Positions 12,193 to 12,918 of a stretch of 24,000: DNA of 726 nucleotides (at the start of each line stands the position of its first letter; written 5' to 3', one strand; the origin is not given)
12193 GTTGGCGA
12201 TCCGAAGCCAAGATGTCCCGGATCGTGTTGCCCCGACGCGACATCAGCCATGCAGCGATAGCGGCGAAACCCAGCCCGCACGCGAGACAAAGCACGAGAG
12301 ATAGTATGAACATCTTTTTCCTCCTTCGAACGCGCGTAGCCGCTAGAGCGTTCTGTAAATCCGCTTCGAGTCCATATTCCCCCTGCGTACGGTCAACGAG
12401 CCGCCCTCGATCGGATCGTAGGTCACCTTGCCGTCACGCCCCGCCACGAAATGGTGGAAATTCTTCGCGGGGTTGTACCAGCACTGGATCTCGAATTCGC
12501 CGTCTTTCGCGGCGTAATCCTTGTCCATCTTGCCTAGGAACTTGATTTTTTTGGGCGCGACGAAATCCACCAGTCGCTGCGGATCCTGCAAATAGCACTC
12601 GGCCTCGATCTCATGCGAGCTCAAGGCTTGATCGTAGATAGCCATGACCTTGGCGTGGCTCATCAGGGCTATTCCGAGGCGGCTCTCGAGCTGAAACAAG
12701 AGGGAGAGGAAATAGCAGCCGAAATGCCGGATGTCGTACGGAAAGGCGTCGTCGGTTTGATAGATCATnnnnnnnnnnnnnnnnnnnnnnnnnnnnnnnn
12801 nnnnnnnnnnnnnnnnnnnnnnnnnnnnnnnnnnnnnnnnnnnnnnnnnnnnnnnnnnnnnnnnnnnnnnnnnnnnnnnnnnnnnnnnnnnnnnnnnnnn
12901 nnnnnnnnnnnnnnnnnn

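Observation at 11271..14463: Six-gene small-protein module with holin/endolysin/spanin-like logic downstream of a signal-less giant protein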

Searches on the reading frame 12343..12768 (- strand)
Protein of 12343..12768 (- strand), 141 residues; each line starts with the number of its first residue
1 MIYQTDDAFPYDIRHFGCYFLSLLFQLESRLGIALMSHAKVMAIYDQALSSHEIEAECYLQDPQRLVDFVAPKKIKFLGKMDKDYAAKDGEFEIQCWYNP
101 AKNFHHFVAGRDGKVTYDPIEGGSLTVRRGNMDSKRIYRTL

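Call 4: search_protein_families(library=pfam, proteins=[window:12343-12768:-], max_evalue=1)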
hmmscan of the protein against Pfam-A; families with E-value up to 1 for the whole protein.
window:12343-12768:- (141 aa): 1 family
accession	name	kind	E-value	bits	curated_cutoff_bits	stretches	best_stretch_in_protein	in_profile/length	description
PF03196.18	DUF261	-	1.8e-16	60.9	26.1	1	3-139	4-136/137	Protein of unknown function, DUF261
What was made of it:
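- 12343..12768 (-): p141: DUF261 protein. It is cytoplasmic and signal-less, with a conserved Gln4/Cys18/His106/Asp118 set and a papain-like model. It is the candidate peptidoglycan peptidase (endolysin) of the cassette. Call 4: PF03196 E 1.8e-16, 60.9 bits against a cut-off of 26.1.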

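Call 5: search_protein_families(library=ncbifam, proteins=[window:12343-12768:-], max_evalue=1)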
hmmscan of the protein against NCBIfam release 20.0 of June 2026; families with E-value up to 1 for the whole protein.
window:12343-12768:- (141 aa): 0 families

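Call 6: search_protein_families(library=phrogs, proteins=[window:12343-12768:-], max_evalue=0.1)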
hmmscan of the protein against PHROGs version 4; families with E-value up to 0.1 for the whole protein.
window:12343-12768:- (141 aa): 0 families

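Call 7: search_protein_families(library=padloc, proteins=[window:12343-12768:-], max_evalue=0.1)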
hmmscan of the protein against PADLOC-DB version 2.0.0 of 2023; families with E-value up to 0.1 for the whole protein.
window:12343-12768:- (141 aa): 0 families

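Call 9: search_solved_structures(query=window:12343-12768:-, max_evalue=10, show_alignments=2)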
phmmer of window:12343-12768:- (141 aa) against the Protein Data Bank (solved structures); distinct sequences matched with E-value up to 10: 4.
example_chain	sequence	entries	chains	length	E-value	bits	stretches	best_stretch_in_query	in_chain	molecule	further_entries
3uo2_A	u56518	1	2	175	0.31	14.4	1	40-112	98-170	J-type co-chaperone JAC1, mitochondrial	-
3uo3_A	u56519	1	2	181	0.44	13.9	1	40-111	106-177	J-type co-chaperone JAC1, mitochondrial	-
1c4t_A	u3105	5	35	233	1.2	12.4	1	107-132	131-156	PROTEIN (DIHYDROLIPOAMIDE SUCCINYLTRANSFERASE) | DIHYDROLIPOAMIDE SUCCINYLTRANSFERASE | Dihydrolipoyllysine-residue succinyltransferase component of 2-oxoglutar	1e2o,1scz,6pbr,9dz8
1ass_A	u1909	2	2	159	1.3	12.4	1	37-96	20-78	THERMOSOME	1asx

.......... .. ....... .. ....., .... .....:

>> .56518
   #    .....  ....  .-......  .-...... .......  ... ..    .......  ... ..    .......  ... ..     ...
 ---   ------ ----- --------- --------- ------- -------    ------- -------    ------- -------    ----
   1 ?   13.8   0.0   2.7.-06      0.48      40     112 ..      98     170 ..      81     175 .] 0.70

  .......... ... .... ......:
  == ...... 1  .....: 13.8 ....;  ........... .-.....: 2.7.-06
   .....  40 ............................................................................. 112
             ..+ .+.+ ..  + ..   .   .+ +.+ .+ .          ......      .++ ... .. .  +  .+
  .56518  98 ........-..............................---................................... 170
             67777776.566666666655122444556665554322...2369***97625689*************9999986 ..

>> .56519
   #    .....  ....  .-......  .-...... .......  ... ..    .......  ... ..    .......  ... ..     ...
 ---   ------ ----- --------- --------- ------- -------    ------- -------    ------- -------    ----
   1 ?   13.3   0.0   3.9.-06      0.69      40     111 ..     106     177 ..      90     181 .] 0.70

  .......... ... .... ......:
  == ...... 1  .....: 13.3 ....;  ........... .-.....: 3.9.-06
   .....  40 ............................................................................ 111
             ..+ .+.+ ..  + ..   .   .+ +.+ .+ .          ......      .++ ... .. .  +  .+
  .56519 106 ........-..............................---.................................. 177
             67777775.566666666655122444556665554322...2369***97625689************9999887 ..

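Call 10: find_encoding_contigs(protein=window:12343-12768:-, flank=10000, max_places=6)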
Protein window:12343-12768:- (141 aa): 1 contig read that carries it; 1 place shown.
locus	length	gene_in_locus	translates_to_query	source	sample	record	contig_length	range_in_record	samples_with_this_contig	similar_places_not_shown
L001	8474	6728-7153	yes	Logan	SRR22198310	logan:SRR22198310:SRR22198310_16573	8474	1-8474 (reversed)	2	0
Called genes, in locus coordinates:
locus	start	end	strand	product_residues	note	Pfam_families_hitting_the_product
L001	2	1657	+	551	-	?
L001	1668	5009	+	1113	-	PF13205:Big_5 (faint), PF13519:VWA_2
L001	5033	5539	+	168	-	-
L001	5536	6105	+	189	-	-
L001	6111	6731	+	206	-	-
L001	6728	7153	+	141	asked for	PF03196:DUF261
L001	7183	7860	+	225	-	-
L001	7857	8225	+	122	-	PF13620:CarboxypepD_reg (weak)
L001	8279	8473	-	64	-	?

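Call 11: find_homologous_proteins(query=window:12343-12768:-, max_evalue=0.001)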
Query window:12343-12768:- (141 aa): 18 proteins with E <= 0.001 among 24 candidates.
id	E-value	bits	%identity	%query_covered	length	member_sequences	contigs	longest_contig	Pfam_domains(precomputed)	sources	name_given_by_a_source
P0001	5.3e-92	323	100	100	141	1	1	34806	PF03196.19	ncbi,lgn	-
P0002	1.9e-46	176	55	100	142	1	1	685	PF03196.19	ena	-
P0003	6.1e-46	174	57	100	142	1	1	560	PF03196.19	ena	-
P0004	2.5e-45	172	54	100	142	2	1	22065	PF03196.19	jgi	jgi:hypothetical protein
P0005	1.1e-43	167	54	100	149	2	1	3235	PF03196.19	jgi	jgi:Protein of unknown function, DUF261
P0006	4.1e-43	165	54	98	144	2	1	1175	PF03196.19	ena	-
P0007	6.0e-43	164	54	98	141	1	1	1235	PF03196.19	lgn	-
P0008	9.2e-43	164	53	98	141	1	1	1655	PF03196.19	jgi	jgi:hypothetical protein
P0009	1.5e-41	160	55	98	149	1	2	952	PF03196.19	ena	-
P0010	2.4e-40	156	51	100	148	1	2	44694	PF03196.19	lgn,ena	-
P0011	7.9e-40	154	50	100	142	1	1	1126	PF03196.19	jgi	jgi:hypothetical protein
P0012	1.2e-39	154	49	100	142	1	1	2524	PF03196.19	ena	-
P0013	1.0e-38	151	48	100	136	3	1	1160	PF03196.19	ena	-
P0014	6.6e-38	148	49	100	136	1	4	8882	PF03196.19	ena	-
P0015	1.8e-36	143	49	100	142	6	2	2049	PF03196.19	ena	-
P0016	4.3e-36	142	47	100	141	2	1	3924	PF03196.19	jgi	jgi:hypothetical protein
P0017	1.0e-35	141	45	100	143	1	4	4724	PF03196.19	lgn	-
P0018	1.5e-12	66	37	98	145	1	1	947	PF03196.19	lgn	-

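Call 13: find_encoding_contigs(protein=P0010, flank=10000, max_places=3)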
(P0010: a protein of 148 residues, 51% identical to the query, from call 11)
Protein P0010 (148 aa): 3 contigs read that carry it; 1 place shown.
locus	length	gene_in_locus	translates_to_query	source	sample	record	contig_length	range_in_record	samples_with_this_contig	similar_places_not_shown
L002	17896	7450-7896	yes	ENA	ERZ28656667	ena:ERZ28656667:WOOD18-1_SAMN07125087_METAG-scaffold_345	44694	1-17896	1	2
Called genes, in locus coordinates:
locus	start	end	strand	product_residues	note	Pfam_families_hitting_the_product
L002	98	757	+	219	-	-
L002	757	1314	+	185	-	-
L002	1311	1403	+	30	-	-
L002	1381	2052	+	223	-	PF01507:PAPS_reduct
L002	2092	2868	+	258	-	PF02195:ParB_N (weak)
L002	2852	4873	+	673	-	PF05876:GpA_ATPase, PF20454:GpA_nuclease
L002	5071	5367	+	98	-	-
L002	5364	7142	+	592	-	PF05136:Phage_portal_2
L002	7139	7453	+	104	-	-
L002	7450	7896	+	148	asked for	PF03196:DUF261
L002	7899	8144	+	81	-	-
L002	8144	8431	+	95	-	-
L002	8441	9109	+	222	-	-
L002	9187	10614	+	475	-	PF00574:CLP_protease (weak), PF01343:Peptidase_S49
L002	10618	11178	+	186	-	-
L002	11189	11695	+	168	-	-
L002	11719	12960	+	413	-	PF03864:Phage_cap_E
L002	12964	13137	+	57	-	-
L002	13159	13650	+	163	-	-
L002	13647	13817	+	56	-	-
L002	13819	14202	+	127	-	-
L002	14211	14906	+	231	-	-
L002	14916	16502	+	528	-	-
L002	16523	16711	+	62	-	-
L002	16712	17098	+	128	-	-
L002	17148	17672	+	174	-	-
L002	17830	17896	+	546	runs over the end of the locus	-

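Call 14: find_encoding_contigs(protein=P0004, flank=10000, max_places=3)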
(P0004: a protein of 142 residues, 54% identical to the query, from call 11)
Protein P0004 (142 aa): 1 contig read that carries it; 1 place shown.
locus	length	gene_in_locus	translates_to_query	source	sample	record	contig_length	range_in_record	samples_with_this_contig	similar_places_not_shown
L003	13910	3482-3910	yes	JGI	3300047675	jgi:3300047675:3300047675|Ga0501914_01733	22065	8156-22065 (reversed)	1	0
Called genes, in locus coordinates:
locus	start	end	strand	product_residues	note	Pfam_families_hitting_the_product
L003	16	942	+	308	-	PF20454:GpA_nuclease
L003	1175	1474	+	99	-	-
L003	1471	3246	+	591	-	PF05136:Phage_portal_2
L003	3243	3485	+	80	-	-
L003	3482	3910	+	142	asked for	PF03196:DUF261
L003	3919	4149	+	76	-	-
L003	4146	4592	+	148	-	-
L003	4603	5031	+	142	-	-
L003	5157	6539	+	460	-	PF00574:CLP_protease (weak), PF01343:Peptidase_S49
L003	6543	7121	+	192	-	-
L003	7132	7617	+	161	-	-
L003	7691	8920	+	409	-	PF03864:Phage_cap_E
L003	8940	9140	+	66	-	-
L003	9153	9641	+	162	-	-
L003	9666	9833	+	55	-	-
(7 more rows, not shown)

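Call 15: list_cluster_members(proteins=[window:12343-12768:-, window:14487-17828:-, window:12765-13394:-, window:13391-13960:-, window:13957-14463:-, window:11636-12313:-, window:11271-11639:-, window:17839-20163:-, window:20160-22304:-, window:7404-8735:+])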
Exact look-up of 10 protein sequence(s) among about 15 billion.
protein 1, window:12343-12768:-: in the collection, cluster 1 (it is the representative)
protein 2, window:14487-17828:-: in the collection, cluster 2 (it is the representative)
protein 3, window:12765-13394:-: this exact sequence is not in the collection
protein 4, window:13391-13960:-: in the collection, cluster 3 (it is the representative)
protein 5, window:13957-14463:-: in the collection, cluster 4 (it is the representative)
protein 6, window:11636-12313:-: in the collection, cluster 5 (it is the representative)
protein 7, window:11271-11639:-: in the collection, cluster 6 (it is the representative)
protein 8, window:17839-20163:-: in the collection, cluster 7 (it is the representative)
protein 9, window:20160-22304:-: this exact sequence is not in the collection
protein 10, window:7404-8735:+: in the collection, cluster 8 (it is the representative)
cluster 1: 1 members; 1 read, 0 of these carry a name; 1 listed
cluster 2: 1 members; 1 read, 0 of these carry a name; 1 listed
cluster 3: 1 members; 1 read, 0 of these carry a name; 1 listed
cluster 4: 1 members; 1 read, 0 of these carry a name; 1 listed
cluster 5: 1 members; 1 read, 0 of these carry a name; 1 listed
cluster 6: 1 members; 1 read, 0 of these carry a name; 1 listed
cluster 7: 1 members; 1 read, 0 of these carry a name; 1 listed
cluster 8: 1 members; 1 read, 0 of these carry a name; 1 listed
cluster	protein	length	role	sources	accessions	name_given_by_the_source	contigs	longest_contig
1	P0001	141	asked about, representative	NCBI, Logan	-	-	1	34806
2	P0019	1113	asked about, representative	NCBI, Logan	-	-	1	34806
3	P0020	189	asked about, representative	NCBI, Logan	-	-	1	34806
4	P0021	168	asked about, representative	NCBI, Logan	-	-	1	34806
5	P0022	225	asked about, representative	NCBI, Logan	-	-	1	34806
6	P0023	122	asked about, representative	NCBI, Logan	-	-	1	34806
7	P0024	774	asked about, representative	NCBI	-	-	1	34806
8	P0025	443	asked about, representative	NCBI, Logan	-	-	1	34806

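Call 19: search_dna_similar(query=window:12343-12768:-, collection=phages, mode=protein, max_evalue=0.01, max_rows=30)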
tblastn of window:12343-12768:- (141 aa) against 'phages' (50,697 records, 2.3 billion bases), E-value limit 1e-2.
No match.

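Call 20: search_dna_similar(query=window:12343-12768:-, collection=plasmids, mode=protein, max_evalue=0.01, max_rows=30, rows=spread)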
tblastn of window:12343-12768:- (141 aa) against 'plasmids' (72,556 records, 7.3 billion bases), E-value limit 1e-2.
Records with a match: 49; places in all: 53; records where one place covers at least 80% of the query: 49.
Best place of each record, by identity: <60% 49.
By first word of the organism name: Borrelia 30; Borreliella 19.
By predicted mobility (MOB-suite, as given by PLSDB): non-mobilizable 49.
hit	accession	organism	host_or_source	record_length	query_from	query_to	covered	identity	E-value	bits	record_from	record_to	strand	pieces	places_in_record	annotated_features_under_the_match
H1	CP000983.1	Borrelia duttonii Ly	-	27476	4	141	98%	31.9%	5e-8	57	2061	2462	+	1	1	bppB: BppB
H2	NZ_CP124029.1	Borreliella tanukii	Bacterial isolate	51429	2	138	97%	30.3%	3e-3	44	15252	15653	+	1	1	DUF261 domain-containing protein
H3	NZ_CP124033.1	Borreliella tanukii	Bacterial isolate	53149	2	138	97%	30.3%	3e-3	44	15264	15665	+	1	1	DUF261 domain-containing protein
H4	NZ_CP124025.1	Borreliella tanukii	Bacterial isolate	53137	2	138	97%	29.8%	2e-3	44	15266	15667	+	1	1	DUF261 domain-containing protein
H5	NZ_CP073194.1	Borrelia turicatae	Homo sapiens,blood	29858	2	139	98%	29.4%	7e-3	42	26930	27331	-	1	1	DUF261 family protein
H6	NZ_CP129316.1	Borrelia turicatae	Ornithdoros turicata,whole ...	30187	2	139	98%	29.4%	7e-3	42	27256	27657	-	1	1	DUF261 family protein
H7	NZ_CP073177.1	Borrelia turicatae 91E135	Ornithdoros turicatae,lab mouse blood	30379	2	139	98%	29.4%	7e-3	42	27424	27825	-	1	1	DUF261 family protein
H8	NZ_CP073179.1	Borrelia turicatae 91E135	Ornithdoros turicatae,lab mouse blood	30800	2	139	98%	29.4%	7e-3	42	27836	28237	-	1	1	DUF261 family protein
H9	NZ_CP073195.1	Borrelia turicatae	Homo sapiens,blood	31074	2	139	98%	29.4%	7e-3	42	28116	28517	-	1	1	DUF261 family protein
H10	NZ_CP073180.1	Borrelia turicatae 91E135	Ornithdoros turicatae,lab mouse blood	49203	2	139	98%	29.4%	7e-3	42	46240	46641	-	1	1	DUF261 family protein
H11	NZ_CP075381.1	Borrelia puertoricensis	Alectorobius puertoricensis,whole ...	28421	2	139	98%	29.0%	7e-3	42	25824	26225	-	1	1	DUF261 family protein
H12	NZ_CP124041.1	Borreliella spielmanii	Bacterial isolate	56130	2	139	98%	28.8%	6e-3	43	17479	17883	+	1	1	DUF261 domain-containing protein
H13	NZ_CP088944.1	Borrelia sp. RT1S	Varanus salvator,Bacterial ...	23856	4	138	96%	29.0%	6e-5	48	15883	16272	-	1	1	DUF261 family protein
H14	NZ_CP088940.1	Borrelia sp. RT5S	Varanus salvator,Bacterial ...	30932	4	138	96%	29.0%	6e-5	48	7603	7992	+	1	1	DUF261 family protein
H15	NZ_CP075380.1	Borrelia puertoricensis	Alectorobius puertoricensis,whole ...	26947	2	139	98%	28.3%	3e-3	44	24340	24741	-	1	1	DUF261 family protein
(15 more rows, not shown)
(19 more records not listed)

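Call 21: get_annotated_region(hit=H1, flank=9000)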
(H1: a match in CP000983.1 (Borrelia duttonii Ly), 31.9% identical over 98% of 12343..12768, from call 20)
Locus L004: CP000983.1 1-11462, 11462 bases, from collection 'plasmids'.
description: Borrelia duttonii Ly plasmid pl27, complete sequence
organism: Borrelia duttonii Ly (NCBI taxid 412419)
taxonomy: Bacteria; Spirochaetota; Spirochaetia; Spirochaetales; Borreliaceae; Borrelia; Borrelia duttonii; Borrelia duttonii Ly
host: -; source: -; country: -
typing (MOB-suite, as given by PLSDB): non-mobilizable
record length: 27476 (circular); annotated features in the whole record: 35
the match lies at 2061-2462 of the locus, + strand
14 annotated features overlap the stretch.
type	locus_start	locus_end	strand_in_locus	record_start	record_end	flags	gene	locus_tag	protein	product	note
CDS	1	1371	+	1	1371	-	bppA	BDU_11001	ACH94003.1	BppA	-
CDS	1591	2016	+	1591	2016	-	ssb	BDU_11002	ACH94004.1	single-stranded DNA-binding protein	-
CDS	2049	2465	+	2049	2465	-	bppB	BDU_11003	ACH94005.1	BppB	-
CDS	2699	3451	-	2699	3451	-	bppC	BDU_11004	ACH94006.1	BppC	-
CDS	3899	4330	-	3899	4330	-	-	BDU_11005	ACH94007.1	MlpL-like protein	-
CDS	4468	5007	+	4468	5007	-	-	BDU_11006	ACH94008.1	family 115-like protein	-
CDS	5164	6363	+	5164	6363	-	bsr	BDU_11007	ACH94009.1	bsr protein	-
CDS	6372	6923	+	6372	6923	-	bdr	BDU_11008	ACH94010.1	bdr protein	-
CDS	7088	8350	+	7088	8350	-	-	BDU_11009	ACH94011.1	uncharacterized conserved protein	-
CDS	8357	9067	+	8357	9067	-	-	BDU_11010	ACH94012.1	uncharacterized conserved protein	-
CDS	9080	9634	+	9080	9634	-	-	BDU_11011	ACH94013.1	uncharacterized conserved protein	-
CDS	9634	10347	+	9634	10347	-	-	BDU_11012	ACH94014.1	uncharacterized conserved protein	-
CDS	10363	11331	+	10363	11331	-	-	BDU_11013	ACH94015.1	uncharacterized conserved protein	-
CDS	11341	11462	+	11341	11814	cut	-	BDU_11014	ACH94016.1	uncharacterized conserved protein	-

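Call 22: get_annotated_region(hit=H2, flank=9000)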
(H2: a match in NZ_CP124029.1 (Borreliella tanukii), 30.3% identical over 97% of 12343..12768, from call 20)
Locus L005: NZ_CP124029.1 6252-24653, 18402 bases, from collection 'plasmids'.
description: Borreliella tanukii strain TanegashimaAS13 plasmid lp54, complete sequence
organism: Borreliella tanukii (NCBI taxid 56146)
taxonomy: Bacteria; Spirochaetota; Spirochaetia; Spirochaetales; Borreliaceae; Borreliella; Borreliella tanukii
host: -; source: Bacterial isolate; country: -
typing (MOB-suite, as given by PLSDB): non-mobilizable
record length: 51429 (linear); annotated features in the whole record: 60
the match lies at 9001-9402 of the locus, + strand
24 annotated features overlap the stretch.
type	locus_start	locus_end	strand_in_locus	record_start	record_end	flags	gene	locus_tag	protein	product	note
CDS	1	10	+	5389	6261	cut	-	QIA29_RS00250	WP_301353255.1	DUF276 domain-containing protein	-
CDS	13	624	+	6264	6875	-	-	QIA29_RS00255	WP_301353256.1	DUF735 family protein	-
CDS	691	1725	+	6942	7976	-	-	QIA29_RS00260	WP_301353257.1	DUF685 domain-containing protein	-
CDS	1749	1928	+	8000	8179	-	-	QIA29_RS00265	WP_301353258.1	BlyA family holin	-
CDS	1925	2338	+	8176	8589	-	-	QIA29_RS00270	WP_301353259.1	BlyB family putative holin accessory protein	-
CDS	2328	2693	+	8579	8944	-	-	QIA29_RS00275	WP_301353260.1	BBA14 family lipoprotein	-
CDS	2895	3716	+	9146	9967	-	ospA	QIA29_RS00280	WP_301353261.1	outer surface lipoprotein OspA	-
CDS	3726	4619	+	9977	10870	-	ospB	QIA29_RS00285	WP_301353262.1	outer surface lipoprotein OspB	-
CDS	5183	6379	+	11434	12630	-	-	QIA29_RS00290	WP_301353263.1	plasmid maintenance protein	-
CDS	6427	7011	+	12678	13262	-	-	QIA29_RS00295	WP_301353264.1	DUF226 domain-containing protein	-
CDS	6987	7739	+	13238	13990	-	-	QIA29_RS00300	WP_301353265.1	ParA family protein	-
CDS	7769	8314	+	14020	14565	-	-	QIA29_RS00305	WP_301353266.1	chromosome replication/partitioning protein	-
CDS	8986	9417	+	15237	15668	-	-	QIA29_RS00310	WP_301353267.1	DUF261 domain-containing protein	-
CDS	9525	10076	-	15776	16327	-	dbpA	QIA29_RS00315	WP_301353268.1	decorin-binding protein DbpA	-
CDS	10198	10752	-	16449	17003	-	dbpB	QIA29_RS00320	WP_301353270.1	decorin-binding protein DbpB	-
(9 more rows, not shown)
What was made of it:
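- In Borrelia it (BppB) sits beside ssb, away from blyA/blyB (calls 21, 22).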

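Call 24: predict_structure(alignment_id=A1)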
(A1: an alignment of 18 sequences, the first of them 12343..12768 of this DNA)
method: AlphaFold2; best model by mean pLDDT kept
length: 141 residues; sequences in the alignment: 18
mean_pLDDT: 95.3   pTM: 0.90
mean pLDDT of the five models: 95.3, 94.9, 94.1, 93.7, 91.2
residues with pLDDT >= 90: 126; 70-90: 15; 50-70: 0; < 50: 0
segments of 3 or more residues with pLDDT < 50: none
pLDDT, mean of each block of 10 residues (from residue 1): 96 96 98 97 94 87 93 97 96 98 96 94 95 98 95
secondary structure, 60 per line:
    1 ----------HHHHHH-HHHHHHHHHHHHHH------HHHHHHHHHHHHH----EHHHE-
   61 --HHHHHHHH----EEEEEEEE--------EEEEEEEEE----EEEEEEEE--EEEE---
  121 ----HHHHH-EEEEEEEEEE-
elements in order: H11-16 H18-31 H38-50 H63-70 E75-82 E91-99 E104-111 E114-117 H125-129 E131-140
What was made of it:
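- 12343..12768 (-): Call 24: AF2 pLDDT 95.3, Cys at a helix N-terminus, His and Asp on consecutive strands.
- On Papain-like (clan CA) peptidoglycan peptidases (Tae4, NlpC/P60, CHAP): Call 24: secondary-structure order and residue positions fit.
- Closest known: Tae4 / NlpC-P60 / CHAP-type papain-fold peptidoglycan peptidases and amidases. Same: It is a single small domain of about 140-160 aa, with the Cys at a helix N-terminus followed by His and Asp on adjacent strands (call 24).
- Cys18 starts a helix, and His106 and Asp118 lie on or next to consecutive strands (call 24).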

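Call 26: search_protein_representatives(alignment_id=A1)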
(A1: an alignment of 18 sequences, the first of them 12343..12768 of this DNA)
Query: 18 sequences, 141 profile positions. Proteins with E-value up to 0.001 (for the whole library): 719; up to 1e-10: 280; up to 1e-30: 12. The best 150 are listed.
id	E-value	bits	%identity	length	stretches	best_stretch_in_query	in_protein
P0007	5.5e-64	230.6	-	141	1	1-140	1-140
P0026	7.9e-59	213.9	-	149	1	1-140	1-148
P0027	7.6e-47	175.0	-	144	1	1-140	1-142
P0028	2.1e-42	160.6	-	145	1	1-140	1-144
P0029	2.0e-41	157.5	-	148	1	1-140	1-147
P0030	2.1e-41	157.4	-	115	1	27-140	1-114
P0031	8.9e-41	155.3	-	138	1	1-139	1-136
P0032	3.6e-40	153.4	-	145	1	1-140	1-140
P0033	1.4e-38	148.3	-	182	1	2-139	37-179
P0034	7.7e-35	136.1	-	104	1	2-93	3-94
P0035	2.5e-34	134.5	-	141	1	2-139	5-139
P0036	2.5e-32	128.0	-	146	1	1-140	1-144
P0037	6.6e-30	120.1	-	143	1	1-141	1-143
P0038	5.9e-29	117.0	-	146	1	1-140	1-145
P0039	1.2e-28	116.0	-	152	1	1-139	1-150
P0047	7.9e-27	110.2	-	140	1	1-140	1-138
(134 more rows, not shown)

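Call 27: fold_search(model_id=the predicted structure, library=pdb)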
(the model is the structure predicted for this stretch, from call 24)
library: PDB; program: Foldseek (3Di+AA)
matches with E <= 10: 753; with E <= 0.001: 0
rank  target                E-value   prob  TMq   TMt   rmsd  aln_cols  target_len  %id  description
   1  8ssm_A                9.2e-02  0.57  0.42  0.42   6.1       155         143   15  Citrobacter rodentium contact dependent growth inhibition (CDI) toxin (CdiA-CT) and immunity (CdiI) complex (released 2024-05-15)
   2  4j30_A                2.5e-01  0.21  0.25  0.23   6.7        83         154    8  Structure of the effector - immunity system Tae4 / Tai4 from Salmonella typhimurium, selenomethionine variant (released 2013-05-22)
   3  1c77_B                3.0e-01  0.09  0.14  0.15  10.6        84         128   10  STAPHYLOKINASE (SAK) DIMER (released 2000-08-01)
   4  1nlq_E                3.8e-01  0.08  0.16  0.21  13.4        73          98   14  The crystal structure of Drosophila NLP-core provides insight into pentamer formation and histone binding (released 2003-03-01)
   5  4j32_A                4.1e-01  0.16  0.26  0.24   6.6        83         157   11  Structure of the effector - immunity system Tae4 / Tai4 from Salmonella typhimurium (released 2013-05-22)
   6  3idc_B                4.3e-01  0.06  0.17  0.16  12.7       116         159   10  Crystal structure of (102-265)RIIb:C holoenzyme of cAMP-dependent protein kinase (released 2009-09-29)
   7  4n3n                  4.3e-01  0.03  0.12  0.04  19.4       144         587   12  Crystal structure of eukaryotic translation initiation factor eIF5B (517-1116) from Chaetomium thermophilum, apo form (released 2014-07-09)
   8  1nlq_A                4.6e-01  0.08  0.16  0.20  12.4        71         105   13  The crystal structure of Drosophila NLP-core provides insight into pentamer formation and histone binding (released 2003-03-01)
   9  1nlq_B                4.9e-01  0.07  0.16  0.21  13.4        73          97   14  The crystal structure of Drosophila NLP-core provides insight into pentamer formation and histone binding (released 2003-03-01)
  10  4xr7_A                5.9e-01  0.10  0.16  0.04  11.1        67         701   15  Structure of the Saccharomyces cerevisiae PAN2-PAN3 core complex (released 2015-01-28)
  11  6hv9_3                5.9e-01  0.06  0.20  0.07  13.6       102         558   10  S. cerevisiae CMG-Pol epsilon-DNA (released 2018-12-12)
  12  3aoi_X                6.3e-01  0.04  0.18  0.17  17.7       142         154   10  RNA polymerase-Gfh1 complex (Crystal type 2) (released 2010-12-08)
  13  7c4y_A                6.3e-01  0.01  0.09  0.07  15.7       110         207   13  Cryo-EM structure of empty Coxsackievirus A10 at pH 7.4 (released 2020-07-22)
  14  1nlq_D                6.7e-01  0.09  0.18  0.24  13.2        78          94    9  The crystal structure of Drosophila NLP-core provides insight into pentamer formation and histone binding (released 2003-03-01)
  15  8idn_L                6.7e-01  0.09  0.17  0.21  12.7        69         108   14  Cryo-EM structure of RBD/E77-Fab complex (released 2023-06-21)
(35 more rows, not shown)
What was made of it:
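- Closest known: Tae4 / NlpC-P60 / CHAP-type papain-fold peptidoglycan peptidases and amidases. Same: Several Tae4 structures appear among the top Foldseek matches (call 27).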
